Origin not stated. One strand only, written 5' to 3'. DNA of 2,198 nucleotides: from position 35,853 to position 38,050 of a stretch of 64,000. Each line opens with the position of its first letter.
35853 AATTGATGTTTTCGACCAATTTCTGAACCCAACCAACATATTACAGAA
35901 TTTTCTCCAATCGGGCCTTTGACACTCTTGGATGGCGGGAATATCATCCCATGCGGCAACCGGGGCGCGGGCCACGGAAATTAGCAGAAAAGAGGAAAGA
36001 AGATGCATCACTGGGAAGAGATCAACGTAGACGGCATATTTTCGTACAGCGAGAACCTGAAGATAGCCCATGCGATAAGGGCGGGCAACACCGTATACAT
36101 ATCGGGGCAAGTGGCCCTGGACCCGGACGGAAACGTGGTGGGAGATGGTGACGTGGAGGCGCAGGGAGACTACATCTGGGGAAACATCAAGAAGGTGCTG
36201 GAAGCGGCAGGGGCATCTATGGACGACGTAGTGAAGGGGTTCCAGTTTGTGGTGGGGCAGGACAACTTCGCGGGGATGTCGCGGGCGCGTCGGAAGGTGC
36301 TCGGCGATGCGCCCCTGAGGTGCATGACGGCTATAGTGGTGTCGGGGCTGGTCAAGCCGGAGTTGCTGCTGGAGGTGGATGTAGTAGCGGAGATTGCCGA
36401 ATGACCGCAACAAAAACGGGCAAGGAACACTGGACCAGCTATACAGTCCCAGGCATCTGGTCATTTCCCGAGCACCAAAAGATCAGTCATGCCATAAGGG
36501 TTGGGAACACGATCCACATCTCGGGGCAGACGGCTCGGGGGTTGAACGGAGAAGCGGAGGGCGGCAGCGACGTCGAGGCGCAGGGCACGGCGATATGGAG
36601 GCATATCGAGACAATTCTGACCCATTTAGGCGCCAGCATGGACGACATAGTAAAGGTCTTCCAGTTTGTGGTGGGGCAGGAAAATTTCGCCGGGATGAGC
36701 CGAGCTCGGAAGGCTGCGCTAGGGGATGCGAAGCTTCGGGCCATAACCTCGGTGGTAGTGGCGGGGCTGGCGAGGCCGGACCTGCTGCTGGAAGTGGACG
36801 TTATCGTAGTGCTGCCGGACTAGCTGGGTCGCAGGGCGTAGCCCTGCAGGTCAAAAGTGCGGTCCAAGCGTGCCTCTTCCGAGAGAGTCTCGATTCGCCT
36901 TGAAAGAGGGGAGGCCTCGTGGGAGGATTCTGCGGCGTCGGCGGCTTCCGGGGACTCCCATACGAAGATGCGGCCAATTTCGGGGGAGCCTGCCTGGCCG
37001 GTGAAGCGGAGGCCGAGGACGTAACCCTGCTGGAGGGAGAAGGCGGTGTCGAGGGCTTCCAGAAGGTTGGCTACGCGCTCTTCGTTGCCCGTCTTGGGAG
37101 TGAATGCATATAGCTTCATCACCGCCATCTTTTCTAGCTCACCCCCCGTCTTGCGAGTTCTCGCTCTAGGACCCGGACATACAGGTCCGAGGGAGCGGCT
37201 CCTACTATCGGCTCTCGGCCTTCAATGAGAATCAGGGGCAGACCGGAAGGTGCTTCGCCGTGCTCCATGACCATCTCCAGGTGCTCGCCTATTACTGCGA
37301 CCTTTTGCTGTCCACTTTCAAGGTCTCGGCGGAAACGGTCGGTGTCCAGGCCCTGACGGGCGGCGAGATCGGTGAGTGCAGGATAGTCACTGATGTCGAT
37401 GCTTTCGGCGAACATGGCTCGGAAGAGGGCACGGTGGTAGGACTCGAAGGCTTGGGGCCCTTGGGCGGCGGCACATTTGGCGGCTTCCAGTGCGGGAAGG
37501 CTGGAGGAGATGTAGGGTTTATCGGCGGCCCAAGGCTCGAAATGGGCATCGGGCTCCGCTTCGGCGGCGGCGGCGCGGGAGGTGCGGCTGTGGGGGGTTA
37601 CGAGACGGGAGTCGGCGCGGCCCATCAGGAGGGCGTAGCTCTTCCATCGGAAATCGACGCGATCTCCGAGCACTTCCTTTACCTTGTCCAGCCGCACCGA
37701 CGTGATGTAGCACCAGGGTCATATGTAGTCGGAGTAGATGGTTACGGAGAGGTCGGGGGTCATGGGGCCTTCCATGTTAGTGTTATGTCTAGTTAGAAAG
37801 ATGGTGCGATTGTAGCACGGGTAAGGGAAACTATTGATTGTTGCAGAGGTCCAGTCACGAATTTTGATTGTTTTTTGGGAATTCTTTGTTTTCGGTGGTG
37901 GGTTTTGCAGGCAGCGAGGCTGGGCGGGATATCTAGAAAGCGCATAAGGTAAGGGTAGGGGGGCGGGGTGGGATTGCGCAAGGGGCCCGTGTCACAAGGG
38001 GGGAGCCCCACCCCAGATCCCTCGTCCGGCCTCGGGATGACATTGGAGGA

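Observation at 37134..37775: DsbA/FrnE-like oxidoreductase with TGA exactly at the first Cys of the CPWC redox motif (U-P-W-C selenoprotein candidate)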

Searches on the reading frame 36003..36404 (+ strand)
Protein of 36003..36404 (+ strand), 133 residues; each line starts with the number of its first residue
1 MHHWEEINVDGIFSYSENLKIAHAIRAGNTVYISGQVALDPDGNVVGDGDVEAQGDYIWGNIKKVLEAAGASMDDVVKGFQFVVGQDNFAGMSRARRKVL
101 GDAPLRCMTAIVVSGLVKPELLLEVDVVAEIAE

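Call 41: search_protein_families(library=ncbifam, proteins=[window:36003-36404:+], max_evalue=0.001)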
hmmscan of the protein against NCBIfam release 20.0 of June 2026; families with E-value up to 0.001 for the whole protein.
window:36003-36404:+ (133 aa): 3 families
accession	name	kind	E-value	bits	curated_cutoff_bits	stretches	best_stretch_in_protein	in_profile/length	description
TIGR03610.1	RutC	equivalog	2.9e-16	59.7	169.1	1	24-132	21-127/127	pyrimidine utilization protein C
TIGR00004.1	TIGR00004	subfamily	4.7e-16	59.1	106.25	1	22-129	17-123/125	Rid family detoxifying hydrolase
NF008490.0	PRK11401.1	equivalog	4.2e-06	26.7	222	1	25-101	21-96/129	enamine/imine deaminase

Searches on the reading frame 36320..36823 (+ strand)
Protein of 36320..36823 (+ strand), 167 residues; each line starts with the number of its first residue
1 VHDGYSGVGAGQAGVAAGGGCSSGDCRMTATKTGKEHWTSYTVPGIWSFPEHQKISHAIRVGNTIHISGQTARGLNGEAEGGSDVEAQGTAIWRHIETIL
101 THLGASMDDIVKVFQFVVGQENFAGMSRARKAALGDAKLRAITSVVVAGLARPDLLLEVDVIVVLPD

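Call 41: search_protein_families(library=ncbifam, proteins=[window:36320-36823:+], max_evalue=0.001)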
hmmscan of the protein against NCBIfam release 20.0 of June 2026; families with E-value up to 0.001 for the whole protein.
window:36320-36823:+ (167 aa): 1 family
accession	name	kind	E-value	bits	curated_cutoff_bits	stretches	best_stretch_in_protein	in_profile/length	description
TIGR00004.1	TIGR00004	subfamily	6.1e-10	39.4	106.25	1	56-164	17-124/125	Rid family detoxifying hydrolase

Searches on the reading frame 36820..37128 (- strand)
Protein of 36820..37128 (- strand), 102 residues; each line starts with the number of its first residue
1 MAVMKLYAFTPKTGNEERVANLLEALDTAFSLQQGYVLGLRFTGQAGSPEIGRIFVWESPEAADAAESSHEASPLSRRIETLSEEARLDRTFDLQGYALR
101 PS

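Call 41: search_protein_families(library=ncbifam, proteins=[window:36820-37128:-], max_evalue=0.001)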
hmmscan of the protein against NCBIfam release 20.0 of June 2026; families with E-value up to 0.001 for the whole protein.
window:36820-37128:- (102 aa): 0 families

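Call 48: search_protein_families(library=pfam, proteins=[window:36820-37128:-], max_evalue=0.01)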
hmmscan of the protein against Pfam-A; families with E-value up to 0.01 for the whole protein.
window:36820-37128:- (102 aa): 0 families

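Call 56: search_solved_structures(query=window:36820-37128:-, max_evalue=5)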
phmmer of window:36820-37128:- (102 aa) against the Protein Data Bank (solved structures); distinct sequences matched with E-value up to 5: 0.

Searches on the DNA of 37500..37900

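Call 40: search_rna_families(source=window, start=37500, end=37900, threshold=evalue, max_evalue=10)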
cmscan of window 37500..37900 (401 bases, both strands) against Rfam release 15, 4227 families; matches with E-value up to 10: 1.
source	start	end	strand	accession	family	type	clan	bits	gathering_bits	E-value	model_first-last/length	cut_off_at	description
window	37620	37651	-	RF01149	sR10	Gene; snRNA; snoRNA; CD-box;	-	11.8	45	1.5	1-54/54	no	Small nucleolar RNA sR10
